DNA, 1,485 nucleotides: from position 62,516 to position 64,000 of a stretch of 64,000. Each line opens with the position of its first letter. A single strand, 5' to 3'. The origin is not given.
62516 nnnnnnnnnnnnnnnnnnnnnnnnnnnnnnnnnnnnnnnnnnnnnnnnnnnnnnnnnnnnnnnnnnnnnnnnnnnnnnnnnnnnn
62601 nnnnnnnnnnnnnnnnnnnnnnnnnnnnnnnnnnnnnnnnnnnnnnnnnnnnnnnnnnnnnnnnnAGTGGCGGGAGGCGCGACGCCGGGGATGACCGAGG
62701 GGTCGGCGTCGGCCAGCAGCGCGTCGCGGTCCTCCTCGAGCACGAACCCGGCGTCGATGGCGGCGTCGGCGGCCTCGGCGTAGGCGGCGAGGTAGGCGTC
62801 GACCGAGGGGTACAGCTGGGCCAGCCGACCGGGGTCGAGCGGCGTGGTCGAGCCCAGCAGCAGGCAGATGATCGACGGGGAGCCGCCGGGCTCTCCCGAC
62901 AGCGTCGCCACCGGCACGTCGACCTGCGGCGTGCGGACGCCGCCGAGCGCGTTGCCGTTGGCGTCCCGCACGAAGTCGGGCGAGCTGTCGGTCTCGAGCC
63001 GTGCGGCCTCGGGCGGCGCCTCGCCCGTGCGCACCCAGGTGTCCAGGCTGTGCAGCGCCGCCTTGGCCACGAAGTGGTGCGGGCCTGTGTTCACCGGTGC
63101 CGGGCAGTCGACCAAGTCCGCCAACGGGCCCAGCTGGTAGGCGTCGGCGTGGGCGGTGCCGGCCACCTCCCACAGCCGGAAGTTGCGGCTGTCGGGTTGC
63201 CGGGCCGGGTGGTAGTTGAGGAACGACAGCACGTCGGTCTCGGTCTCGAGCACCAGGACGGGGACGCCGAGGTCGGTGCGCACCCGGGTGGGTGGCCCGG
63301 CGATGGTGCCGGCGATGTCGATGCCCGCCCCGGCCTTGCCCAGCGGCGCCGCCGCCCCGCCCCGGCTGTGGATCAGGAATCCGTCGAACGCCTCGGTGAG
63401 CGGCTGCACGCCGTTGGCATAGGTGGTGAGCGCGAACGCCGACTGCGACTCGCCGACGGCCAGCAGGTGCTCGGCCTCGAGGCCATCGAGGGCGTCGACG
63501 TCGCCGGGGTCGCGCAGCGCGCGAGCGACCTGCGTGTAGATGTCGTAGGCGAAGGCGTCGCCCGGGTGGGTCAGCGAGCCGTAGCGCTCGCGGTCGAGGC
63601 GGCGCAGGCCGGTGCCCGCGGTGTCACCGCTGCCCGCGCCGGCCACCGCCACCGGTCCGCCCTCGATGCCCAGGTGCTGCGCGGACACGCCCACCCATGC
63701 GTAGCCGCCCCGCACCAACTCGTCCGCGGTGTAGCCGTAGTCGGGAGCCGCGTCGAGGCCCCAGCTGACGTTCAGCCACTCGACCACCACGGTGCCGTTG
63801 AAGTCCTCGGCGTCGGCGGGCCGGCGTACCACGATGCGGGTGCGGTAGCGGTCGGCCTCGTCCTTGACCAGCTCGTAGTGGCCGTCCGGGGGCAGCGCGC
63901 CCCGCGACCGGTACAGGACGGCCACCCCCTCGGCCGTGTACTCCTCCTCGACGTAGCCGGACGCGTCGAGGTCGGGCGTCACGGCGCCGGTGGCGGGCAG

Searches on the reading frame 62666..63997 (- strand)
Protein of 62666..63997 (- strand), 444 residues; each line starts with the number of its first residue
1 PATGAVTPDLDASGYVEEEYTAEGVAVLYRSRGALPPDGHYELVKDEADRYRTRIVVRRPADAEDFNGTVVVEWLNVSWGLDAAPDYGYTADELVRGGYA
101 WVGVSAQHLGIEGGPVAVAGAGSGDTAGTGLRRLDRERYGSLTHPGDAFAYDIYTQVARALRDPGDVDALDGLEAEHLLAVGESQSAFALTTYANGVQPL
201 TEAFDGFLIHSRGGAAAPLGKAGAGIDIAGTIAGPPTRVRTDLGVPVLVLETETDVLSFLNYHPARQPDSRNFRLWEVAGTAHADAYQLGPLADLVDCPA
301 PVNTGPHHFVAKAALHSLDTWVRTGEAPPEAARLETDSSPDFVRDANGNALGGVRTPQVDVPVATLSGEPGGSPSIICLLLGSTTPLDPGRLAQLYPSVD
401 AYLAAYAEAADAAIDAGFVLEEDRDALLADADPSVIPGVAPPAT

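Call 18: search_protein_families(library=pfam, proteins=[window:62666-63997:-])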
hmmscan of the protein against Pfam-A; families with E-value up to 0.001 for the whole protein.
window:62666-63997:- (444 aa): 1 family
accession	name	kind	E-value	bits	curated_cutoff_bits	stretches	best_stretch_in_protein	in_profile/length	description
PF20091.5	Abhydrolase_10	-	2.6e-149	498.3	23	1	4-429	16-429/429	Alpha/beta hydrolase domain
